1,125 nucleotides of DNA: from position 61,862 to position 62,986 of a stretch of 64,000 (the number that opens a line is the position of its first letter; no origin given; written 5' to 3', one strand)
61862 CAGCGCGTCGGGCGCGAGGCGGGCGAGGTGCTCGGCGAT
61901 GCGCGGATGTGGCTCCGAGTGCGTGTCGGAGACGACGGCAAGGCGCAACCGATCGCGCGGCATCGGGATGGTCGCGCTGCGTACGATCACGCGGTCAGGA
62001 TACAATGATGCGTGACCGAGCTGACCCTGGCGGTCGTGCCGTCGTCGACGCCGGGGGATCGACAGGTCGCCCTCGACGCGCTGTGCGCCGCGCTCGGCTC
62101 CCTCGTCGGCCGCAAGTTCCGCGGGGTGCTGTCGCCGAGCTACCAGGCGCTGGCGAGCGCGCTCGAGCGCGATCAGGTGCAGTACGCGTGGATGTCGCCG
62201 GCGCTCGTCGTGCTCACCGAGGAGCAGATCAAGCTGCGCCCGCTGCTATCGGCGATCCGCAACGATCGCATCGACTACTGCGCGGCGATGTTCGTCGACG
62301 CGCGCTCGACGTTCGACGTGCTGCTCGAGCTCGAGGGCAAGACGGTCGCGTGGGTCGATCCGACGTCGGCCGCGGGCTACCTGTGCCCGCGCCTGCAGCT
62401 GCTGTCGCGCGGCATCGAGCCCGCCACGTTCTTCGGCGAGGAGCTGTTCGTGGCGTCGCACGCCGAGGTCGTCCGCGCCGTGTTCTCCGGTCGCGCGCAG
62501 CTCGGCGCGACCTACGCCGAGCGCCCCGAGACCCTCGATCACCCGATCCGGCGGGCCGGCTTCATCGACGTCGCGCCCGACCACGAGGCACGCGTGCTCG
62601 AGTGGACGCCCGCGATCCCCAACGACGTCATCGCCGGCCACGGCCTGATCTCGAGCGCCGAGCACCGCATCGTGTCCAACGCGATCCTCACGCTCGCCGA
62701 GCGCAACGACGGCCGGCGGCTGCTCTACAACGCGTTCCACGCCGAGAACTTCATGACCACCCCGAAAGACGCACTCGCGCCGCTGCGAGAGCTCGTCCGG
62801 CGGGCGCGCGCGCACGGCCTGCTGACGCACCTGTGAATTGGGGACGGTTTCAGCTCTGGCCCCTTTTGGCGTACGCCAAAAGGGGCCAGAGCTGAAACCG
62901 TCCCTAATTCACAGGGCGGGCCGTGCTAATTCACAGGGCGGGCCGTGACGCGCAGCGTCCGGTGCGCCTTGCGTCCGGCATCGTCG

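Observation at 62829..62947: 88-bp near-perfect palindrome spanning both stop codons of convergent genes, plus a 22-bp tandem duplication of the pbpC 3' end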

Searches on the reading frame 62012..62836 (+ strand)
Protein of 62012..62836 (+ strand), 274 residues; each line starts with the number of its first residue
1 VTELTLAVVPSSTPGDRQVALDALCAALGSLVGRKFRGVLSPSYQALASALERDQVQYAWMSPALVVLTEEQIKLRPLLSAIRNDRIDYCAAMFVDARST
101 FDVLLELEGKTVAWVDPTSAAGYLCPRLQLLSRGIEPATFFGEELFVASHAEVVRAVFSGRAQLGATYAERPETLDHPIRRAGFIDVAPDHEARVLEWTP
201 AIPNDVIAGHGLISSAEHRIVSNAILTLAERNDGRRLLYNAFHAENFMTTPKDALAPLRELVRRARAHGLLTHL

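Call 12: search_protein_families(library=pfam, proteins=[window:62012-62836:+])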
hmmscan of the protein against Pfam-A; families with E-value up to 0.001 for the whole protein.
window:62012-62836:+ (274 aa): 1 family
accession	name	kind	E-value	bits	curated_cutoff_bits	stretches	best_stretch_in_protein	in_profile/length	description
PF12974.12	Phosphonate-bd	-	1.4e-37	129.8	27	1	7-241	2-229/242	ABC transporter, phosphonate, periplasmic substrate-binding protein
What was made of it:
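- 62012..62836 (+): PhnD/SsuA-family substrate-binding protein gene (274 aa). Its last 25 nt form the outer left arm. Pfam PF12974, E 1.4e-37 (call 12).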

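Call 13: find_encoding_contigs(protein=window:62012-62836:+, flank=5000, max_places=10)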
Protein window:62012-62836:+ (274 aa): no gene with exactly this product is on record in the collection.

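Call 15: find_homologous_proteins(query=window:62012-62836:+, max_evalue=1e-10)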
Query window:62012-62836:+ (274 aa): 204 proteins with E <= 1e-10 among 5542 candidates; the best 120 are listed.
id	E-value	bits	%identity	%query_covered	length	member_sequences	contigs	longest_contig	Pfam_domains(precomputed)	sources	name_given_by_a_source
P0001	4.4e-176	601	100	100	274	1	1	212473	PF12974.13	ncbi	-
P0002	7.1e-155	532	88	100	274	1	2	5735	PF12974.13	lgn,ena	-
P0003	1.5e-139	482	80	100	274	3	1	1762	PF12974.13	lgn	-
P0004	2.3e-136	471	76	100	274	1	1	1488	PF12974.13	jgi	jgi:phosphonate transport system substrate-binding protein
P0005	2.5e-134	465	77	100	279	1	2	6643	PF12974.13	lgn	-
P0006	3.2e-133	461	79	99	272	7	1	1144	PF12974.13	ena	-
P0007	1.3e-124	433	72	100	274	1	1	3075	PF12974.13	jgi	-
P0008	1.4e-122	426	69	100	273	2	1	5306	PF12974.13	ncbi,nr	ncbi:MAG: PhnD/SsuA/transferrin family substrate-binding protein [Deltaproteobacteria bacterium]|nr:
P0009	1.5e-122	426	73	99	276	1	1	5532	PF12974.13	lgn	-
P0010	4.4e-119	415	70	100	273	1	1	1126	PF12974.13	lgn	-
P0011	7.6e-116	404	68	100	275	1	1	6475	PF12974.13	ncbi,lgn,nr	ncbi:MAG: PhnD/SsuA/transferrin family substrate-binding protein [Proteobacteria bacterium]|nr:PhnD/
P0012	1.9e-110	386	66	100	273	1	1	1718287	PF12974.13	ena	-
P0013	1.5e-109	383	66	100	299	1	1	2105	PF12727.13,PF12974.13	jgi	jgi:phosphonate transport system substrate-binding protein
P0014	1.9e-109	383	66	100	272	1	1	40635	PF12727.13,PF12974.13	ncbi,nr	ncbi:MAG: uncharacterized protein JWO36_3932 [Myxococcales bacterium]|nr:uncharacterized protein [My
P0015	3.0e-109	382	66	99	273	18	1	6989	PF12974.13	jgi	jgi:phosphonate transport system substrate-binding protein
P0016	1.0e-108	381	66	99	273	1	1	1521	PF12974.13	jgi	jgi:phosphonate transport system substrate-binding protein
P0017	1.4e-108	380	64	99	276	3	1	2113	PF12974.13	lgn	-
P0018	6.7e-108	378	65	99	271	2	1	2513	PF12974.13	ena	-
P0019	1.8e-107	377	64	100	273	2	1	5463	PF12727.13,PF12974.13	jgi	jgi:phosphonate transport system substrate-binding protein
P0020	2.1e-107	376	66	99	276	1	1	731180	PF12974.13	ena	-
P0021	8.0e-107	375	63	100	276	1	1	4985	PF12974.13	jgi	jgi:phosphate/phosphite/phosphonate ABC transporter binding protein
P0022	1.0e-106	374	64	100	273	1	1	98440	PF12727.13,PF12974.13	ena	-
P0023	1.5e-106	374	66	99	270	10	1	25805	PF12974.13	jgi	jgi:phosphonate transport system substrate-binding protein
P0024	5.2e-106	372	64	99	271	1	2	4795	PF12974.13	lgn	-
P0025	1.6e-105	370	63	100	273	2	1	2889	PF12974.13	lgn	-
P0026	3.0e-105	369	63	100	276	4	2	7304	PF12974.13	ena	-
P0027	3.3e-105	369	64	100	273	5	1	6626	PF12974.13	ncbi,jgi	-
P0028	5.9e-105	368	63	99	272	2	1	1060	PF12974.13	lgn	-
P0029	2.2e-104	367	62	100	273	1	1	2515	PF12974.13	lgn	-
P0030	3.1e-104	366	65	100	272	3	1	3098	PF12727.13,PF12974.13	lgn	-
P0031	3.4e-104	366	63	100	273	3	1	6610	PF12974.13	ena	-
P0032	5.3e-104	365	62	99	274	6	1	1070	PF12974.13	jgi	jgi:phosphonate transport system substrate-binding protein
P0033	6.0e-104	365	64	100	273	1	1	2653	PF12727.13,PF12974.13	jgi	jgi:phosphonate transport system substrate-binding protein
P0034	6.7e-104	365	62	99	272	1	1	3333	PF12727.13,PF12974.13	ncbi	-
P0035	1.3e-103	364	65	99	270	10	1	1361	PF12974.13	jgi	jgi:phosphonate transport system substrate-binding protein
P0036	1.5e-103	364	62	100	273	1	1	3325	PF12974.13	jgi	jgi:phosphate/phosphite/phosphonate ABC transporter binding protein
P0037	1.6e-103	364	61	100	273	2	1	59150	PF12974.13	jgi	-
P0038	2.6e-103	363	64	100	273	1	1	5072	PF12727.13,PF12974.13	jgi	jgi:phosphonate transport system substrate-binding protein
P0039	5.5e-103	362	63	99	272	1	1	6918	PF12974.13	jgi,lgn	jgi:phosphate/phosphite/phosphonate ABC transporter binding protein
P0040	6.2e-103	362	63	99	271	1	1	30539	PF12974.13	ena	-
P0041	7.2e-103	362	62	100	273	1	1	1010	PF12974.13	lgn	-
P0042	7.3e-103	362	62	100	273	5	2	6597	PF12974.13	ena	-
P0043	7.5e-103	361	62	99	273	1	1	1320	PF12727.13,PF12974.13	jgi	jgi:phosphonate transport system substrate-binding protein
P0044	9.8e-103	361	63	99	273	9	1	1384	PF12727.13,PF12974.13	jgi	jgi:phosphonate transport system substrate-binding protein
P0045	1.1e-102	361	60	100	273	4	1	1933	PF12974.13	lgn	-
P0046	1.7e-102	360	62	100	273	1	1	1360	PF12727.13,PF12974.13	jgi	jgi:phosphonate transport system substrate-binding protein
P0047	3.2e-102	359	61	100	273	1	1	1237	PF12974.13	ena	-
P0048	3.6e-102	359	61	99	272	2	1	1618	PF12727.13,PF12974.13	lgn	-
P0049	4.1e-102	359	62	100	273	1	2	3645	PF12727.13,PF12974.13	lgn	-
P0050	4.4e-102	359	63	100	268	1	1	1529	PF12974.13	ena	-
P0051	4.4e-102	359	62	99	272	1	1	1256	PF12974.13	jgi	jgi:phosphate/phosphite/phosphonate ABC transporter binding protein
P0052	4.8e-102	359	63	100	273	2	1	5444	PF12727.13,PF12974.13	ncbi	ncbi:MAG: phosphate/phosphite/phosphonate ABC transporter substrate-binding protein [Acidobacteriota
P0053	5.4e-102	359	62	99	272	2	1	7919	PF12974.13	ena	-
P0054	5.6e-102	359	63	100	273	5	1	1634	PF12727.13,PF12974.13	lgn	-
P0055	6.0e-102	359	67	93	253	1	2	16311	PF12974.13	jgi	jgi:phosphonate transport system substrate-binding protein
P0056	1.2e-101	358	61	100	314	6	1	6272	PF12727.13,PF12974.13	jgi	jgi:phosphate/phosphite/phosphonate ABC transporter binding protein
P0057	1.3e-101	357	61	100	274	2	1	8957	PF12727.13,PF12974.13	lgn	-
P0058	1.5e-101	357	63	99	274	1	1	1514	PF12974.13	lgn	-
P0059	1.6e-101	357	64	99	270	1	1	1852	PF12727.13,PF12974.13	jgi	jgi:phosphonate transport system substrate-binding protein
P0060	2.9e-101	356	62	100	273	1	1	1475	PF12974.13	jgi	jgi:phosphonate transport system substrate-binding protein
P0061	3.4e-101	356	62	100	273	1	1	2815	PF12974.13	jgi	jgi:phosphonate transport system substrate-binding protein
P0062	3.8e-101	356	61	99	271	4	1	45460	PF12974.13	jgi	jgi:phosphonate transport system substrate-binding protein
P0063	3.8e-101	356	61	100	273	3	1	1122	PF12974.13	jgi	jgi:phosphate/phosphite/phosphonate ABC transporter binding protein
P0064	6.0e-101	355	65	99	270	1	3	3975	PF12974.13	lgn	-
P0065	6.6e-101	355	61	99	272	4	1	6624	PF12974.13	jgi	-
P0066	8.1e-101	355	63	99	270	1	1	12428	PF12974.13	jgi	jgi:phosphonate transport system substrate-binding protein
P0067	1.3e-100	354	61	99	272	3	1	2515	PF12974.13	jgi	jgi:phosphonate transport system substrate-binding protein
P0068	1.6e-100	354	59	100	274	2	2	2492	PF12974.13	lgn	-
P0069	1.6e-100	354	60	100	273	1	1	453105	PF12727.13,PF12974.13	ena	-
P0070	1.8e-100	354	59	100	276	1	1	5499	PF12974.13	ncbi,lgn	-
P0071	1.9e-100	354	61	100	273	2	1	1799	PF12727.13,PF12974.13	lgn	-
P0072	2.1e-100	353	63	99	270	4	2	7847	PF12974.13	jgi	jgi:phosphonate transport system substrate-binding protein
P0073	2.9e-100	353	61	100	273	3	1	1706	PF12727.13,PF12974.13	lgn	-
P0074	2.9e-100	353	60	100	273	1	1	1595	PF12974.13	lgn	-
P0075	5.2e-100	352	59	100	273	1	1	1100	PF12727.13,PF12974.13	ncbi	-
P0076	5.3e-100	352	62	99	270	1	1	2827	PF12974.13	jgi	jgi:phosphonate transport system substrate-binding protein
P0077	9.1e-100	351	62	97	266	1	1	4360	PF12974.13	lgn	-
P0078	1.1e-99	351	64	99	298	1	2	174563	PF12727.13,PF12974.13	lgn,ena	-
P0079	2.4e-99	350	61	100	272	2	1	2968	PF12974.13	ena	-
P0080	2.4e-99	350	60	100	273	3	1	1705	PF12727.13,PF12974.13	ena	-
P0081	2.7e-99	350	59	100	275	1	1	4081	PF12727.13,PF12974.13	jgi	jgi:phosphate/phosphite/phosphonate ABC transporter binding protein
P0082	4.4e-99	349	60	100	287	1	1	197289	PF12727.13,PF12974.13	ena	-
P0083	4.4e-99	349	62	99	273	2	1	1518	PF12727.13,PF12974.13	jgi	jgi:phosphonate transport system substrate-binding protein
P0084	7.4e-99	348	61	100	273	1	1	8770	PF12974.13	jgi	jgi:phosphonate transport system substrate-binding protein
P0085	8.0e-99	348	58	100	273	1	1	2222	PF12974.13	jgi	jgi:phosphonate transport system substrate-binding protein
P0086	8.8e-99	348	59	100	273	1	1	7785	PF12974.13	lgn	-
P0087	9.7e-99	348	59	100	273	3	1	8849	PF12727.13,PF12974.13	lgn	-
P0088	1.2e-98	348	61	99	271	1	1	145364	PF12974.13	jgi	jgi:phosphate/phosphite/phosphonate ABC transporter binding protein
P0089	1.3e-98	348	61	100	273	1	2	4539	PF12727.13,PF12974.13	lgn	-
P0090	2.5e-98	347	60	100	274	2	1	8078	PF12727.13,PF12974.13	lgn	-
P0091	2.5e-98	347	61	99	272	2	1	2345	PF12974.13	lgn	-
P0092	2.9e-98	346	60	100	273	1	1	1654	PF12974.13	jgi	jgi:phosphonate transport system substrate-binding protein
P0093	2.9e-98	346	59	100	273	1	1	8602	PF12974.13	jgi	-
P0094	3.8e-98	346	60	100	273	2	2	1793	PF12974.13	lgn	-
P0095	3.9e-98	346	61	100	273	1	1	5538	PF12974.13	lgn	-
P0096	4.0e-98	346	63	99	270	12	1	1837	PF12974.13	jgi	-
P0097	4.0e-98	346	59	100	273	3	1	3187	PF12974.13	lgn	-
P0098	6.0e-98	345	62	99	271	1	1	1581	PF12974.13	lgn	-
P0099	6.4e-98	345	59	100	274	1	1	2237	PF12974.13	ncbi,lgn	ncbi:MAG TPA: PhnD/SsuA/transferrin family substrate-binding protein [Kofleriaceae bacterium]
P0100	7.3e-98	345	59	99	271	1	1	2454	PF12974.13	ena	-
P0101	1.1e-97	345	60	100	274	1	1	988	PF12974.13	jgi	jgi:phosphonate transport system substrate-binding protein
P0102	1.3e-97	344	59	99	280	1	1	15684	PF12727.13,PF12974.13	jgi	jgi:phosphonate transport system substrate-binding protein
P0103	1.5e-97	344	59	100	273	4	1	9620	PF12974.13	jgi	jgi:phosphonate transport system substrate-binding protein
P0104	1.6e-97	344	59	100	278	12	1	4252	PF12974.13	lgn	-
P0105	1.9e-97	344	60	99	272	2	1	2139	PF12727.13,PF12974.13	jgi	jgi:phosphate/phosphite/phosphonate ABC transporter binding protein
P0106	2.8e-97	343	59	100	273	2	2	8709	PF12974.13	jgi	jgi:phosphonate transport system substrate-binding protein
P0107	3.5e-97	343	59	100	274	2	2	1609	PF12727.13,PF12974.13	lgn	-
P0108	4.6e-97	343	62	99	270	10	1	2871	PF12974.13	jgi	-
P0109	5.6e-97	342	59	100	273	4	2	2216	PF12727.13,PF12974.13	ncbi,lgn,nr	ncbi:MAG TPA: PhnD/SsuA/transferrin family substrate-binding protein [Kofleriaceae bacterium]|nr:Phn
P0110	6.6e-97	342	62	100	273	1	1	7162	PF12727.13,PF12974.13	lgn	-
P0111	7.8e-97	342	59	100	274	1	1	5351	PF12727.13,PF12974.13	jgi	jgi:phosphate/phosphite/phosphonate ABC transporter binding protein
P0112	1.0e-96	341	60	99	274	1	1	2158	PF12974.13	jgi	jgi:phosphonate transport system substrate-binding protein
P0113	1.1e-96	341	60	99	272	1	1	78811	PF12974.13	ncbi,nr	ncbi:MAG: PhnD/SsuA/transferrin family substrate-binding protein [Kofleriaceae bacterium]|nr:PhnD/Ss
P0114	1.1e-96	341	58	100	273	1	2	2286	PF12974.13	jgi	jgi:phosphonate transport system substrate-binding protein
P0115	1.4e-96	341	66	89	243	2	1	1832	PF12727.13,PF12974.13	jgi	jgi:phosphonate transport system substrate-binding protein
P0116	1.4e-96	341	61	99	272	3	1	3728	PF12727.13,PF12974.13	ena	-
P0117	1.7e-96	341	59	99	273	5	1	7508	PF12727.13,PF12974.13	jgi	jgi:phosphonate transport system substrate-binding protein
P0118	3.1e-96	340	61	99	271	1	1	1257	PF12974.13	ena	-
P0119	4.3e-96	339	61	99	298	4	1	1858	PF12727.13,PF12974.13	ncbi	-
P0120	4.9e-96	339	59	100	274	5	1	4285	PF12974.13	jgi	jgi:phosphonate transport system substrate-binding protein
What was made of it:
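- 62012..62836 (+): 204 homologues, mostly Kofleriaceae/Myxococcales MAGs (call 15).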

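Call 16: find_encoding_contigs(protein=P0001, flank=3000, max_places=5)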
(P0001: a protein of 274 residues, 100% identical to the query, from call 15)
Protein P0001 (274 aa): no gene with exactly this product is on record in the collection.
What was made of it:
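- The source contig could not be retrieved and no reads are available (calls 13, 16).
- Tried and rejected: The exact protein look-up failed (calls 13, 16).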

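Call 17: find_encoding_contigs(protein=P0002, flank=4000, max_places=5)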
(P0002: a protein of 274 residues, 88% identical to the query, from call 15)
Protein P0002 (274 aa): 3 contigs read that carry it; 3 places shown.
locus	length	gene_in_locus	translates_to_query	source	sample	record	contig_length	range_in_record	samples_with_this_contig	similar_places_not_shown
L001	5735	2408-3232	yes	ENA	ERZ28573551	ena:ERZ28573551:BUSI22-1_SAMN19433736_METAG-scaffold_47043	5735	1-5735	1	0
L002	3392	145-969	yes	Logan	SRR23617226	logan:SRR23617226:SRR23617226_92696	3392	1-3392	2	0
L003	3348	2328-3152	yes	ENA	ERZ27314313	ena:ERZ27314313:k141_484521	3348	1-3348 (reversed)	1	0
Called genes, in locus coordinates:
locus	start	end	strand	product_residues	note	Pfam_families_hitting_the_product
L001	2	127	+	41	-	?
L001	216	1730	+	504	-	PF13424:TPR_12 (faint), PF13428:TPR_14 (faint), PF07719:TPR_2 (faint), PF13432:TPR_16 (faint), PF14559:TPR_19 (weak), PF00515:TPR_1 (faint), PF13181:TPR_8 (faint), PF13371:TPR_9 (weak), +2 more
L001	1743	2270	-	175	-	PF00149:Metallophos (weak), PF12850:Metallophos_2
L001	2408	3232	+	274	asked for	PF12974:Phosphonate-bd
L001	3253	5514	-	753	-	PF00912:Transgly, PF00905:Transpeptidase, PF06832:BiPBP_C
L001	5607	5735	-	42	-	?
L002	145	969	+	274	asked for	PF12974:Phosphonate-bd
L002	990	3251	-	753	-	PF00912:Transgly, PF00905:Transpeptidase, PF06832:BiPBP_C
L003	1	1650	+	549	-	?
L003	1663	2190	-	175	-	PF00149:Metallophos (weak), PF12850:Metallophos_2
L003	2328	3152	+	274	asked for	PF12974:Phosphonate-bd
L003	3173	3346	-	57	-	?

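Call 18: find_encoding_contigs(protein=P0005, flank=4000, max_places=5)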
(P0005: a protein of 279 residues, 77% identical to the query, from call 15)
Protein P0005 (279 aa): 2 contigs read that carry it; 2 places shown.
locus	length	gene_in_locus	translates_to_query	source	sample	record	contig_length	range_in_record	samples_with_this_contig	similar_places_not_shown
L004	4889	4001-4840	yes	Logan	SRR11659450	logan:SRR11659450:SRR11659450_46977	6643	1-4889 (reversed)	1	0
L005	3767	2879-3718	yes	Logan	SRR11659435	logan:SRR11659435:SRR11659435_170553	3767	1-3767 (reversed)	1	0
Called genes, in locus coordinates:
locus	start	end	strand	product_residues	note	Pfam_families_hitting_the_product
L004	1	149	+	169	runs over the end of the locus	PF07638:Sigma70_ECF (weak), PF04542:Sigma70_r2, PF08281:Sigma70_r4_2, PF04545:Sigma70_r4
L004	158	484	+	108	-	PF00085:Thioredoxin, PF13098:Thioredoxin_2, PF14595:Thioredoxin_9 (weak)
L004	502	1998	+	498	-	PF00515:TPR_1 (faint), PF07719:TPR_2 (faint), PF13174:TPR_6 (faint), PF13371:TPR_9 (faint), PF13428:TPR_14 (faint), PF14559:TPR_19 (weak), PF13414:TPR_11 (faint), PF13432:TPR_16 (weak), +4 more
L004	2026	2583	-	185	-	-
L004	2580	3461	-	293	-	-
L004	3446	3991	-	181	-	PF00149:Metallophos (weak), PF12850:Metallophos_2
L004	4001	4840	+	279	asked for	PF12974:Phosphonate-bd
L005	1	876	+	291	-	?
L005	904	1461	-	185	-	-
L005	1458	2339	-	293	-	-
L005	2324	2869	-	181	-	PF00149:Metallophos (weak), PF12850:Metallophos_2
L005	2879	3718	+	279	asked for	PF12974:Phosphonate-bd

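Call 25: find_related_loci(query=A1, collection=genome_contigs, flank=3000)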
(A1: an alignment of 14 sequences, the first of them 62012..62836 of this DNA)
Query A1 (274 aa) in genome_contigs; peptide patterns used: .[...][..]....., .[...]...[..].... (x = any residue, [..] = any of these).
84 stretches matched a pattern; 71 encode a relative of the query (tblastn E <= 1e-3); 71 distinct loci.
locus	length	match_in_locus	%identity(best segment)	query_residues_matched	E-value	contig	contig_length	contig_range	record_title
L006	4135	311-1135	68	1-274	5e-124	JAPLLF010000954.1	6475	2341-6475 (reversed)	MAG: Proteobacteria bacterium isolate LacPavin_0920_WC57_MAG_70_8 LacPavin_0920_WC57_scaffold_805310, whole genome shotg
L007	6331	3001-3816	68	1-274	2e-117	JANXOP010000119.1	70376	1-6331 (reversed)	MAG: Kofleriaceae bacterium isolate GL140_1_concoct_276 GL140_1_k141_1002870, whole genome shotgun sequence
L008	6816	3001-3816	66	1-274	4e-115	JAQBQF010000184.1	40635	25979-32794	MAG: Myxococcales bacterium isolate RYN_366 scaffold_2246109, whole genome shotgun sequence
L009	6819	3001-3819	65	1-274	3e-114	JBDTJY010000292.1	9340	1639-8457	MAG: Kofleriaceae bacterium isolate cluster2_bin.64 k127_3477214, whole genome shotgun sequence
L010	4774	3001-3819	64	1-274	2e-110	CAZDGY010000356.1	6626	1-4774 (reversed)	MAG TPA_asm: uncultured Kofleriaceae bacterium isolate binchicken_co54_137 genome assembly, contig: NODE_21394_length_66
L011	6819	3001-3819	62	1-274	3e-108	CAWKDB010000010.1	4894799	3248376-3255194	MAG: uncultured delta proteobacterium isolate MFD05502.bin.2.30 genome assembly, contig: contig_8802, whole genome shotg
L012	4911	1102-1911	63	4-274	1e-107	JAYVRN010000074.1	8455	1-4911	MAG: Myxococcales bacterium isolate GL73_DN_concoct_207_sub GL73_DN_concoct_207_sub_73, whole genome shotgun sequence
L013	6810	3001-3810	63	4-274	8e-108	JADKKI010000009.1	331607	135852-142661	MAG: Myxococcales bacterium isolate Vibo_18-Q3-R45-57_MAXAC.190 tig00003144-10-3312900, whole genome shotgun sequence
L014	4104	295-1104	63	4-274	3e-105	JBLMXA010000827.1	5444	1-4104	MAG: Acidobacteriota bacterium isolate MAG268 PRJNA957066_bin48_renamed_826, whole genome shotgun sequence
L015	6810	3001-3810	62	4-274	4e-105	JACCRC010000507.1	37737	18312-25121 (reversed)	MAG: Deltaproteobacteria bacterium isolate MGR_bin12 SD2897-2912_k127_1799197, whole genome shotgun sequence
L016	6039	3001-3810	60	4-274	3e-102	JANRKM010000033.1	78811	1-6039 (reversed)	MAG: Kofleriaceae bacterium isolate bins.76 k141_2846776, whole genome shotgun sequence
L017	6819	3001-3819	58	1-274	1e-101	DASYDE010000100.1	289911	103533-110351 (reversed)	MAG TPA_asm: Kofleriaceae bacterium isolate SMAG_U4951 k141_4738771, whole genome shotgun sequence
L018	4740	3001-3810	59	4-274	1e-100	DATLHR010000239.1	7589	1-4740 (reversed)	MAG TPA_asm: Kofleriaceae bacterium isolate SMAG_U13645 k141_2981663, whole genome shotgun sequence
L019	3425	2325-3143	59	1-274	4e-102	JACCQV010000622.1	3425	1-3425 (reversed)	MAG: Deltaproteobacteria bacterium isolate MGR_bin5 SD2897-2912_k127_3011510, whole genome shotgun sequence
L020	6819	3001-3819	59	1-274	3e-100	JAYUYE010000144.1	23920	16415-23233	MAG: Myxococcales bacterium isolate GL137_UP_concoct_56 GL137_UP_concoct_56_143, whole genome shotgun sequence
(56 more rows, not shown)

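Call 34: find_encoding_contigs(protein=P0003, flank=3000, max_places=4)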
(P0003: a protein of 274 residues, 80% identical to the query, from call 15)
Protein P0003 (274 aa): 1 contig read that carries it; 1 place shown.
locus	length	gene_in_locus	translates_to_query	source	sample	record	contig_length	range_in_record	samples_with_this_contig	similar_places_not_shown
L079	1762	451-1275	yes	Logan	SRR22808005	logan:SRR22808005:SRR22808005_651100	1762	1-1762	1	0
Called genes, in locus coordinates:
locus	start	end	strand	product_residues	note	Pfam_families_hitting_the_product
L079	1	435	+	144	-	?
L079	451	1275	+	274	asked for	PF12974:Phosphonate-bd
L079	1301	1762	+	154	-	?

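Call 35: find_encoding_contigs(protein=P0009, flank=3000, max_places=4)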
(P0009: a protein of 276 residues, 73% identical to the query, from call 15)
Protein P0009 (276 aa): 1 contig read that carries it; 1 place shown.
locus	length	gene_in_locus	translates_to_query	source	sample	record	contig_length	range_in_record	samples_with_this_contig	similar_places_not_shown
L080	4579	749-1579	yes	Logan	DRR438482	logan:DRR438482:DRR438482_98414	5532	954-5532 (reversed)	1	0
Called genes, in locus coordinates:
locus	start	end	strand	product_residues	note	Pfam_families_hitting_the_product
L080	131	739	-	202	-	PF00149:Metallophos (weak), PF12850:Metallophos_2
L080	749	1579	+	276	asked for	PF12974:Phosphonate-bd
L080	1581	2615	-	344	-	-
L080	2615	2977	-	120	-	-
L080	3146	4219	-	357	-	-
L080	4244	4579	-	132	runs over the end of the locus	-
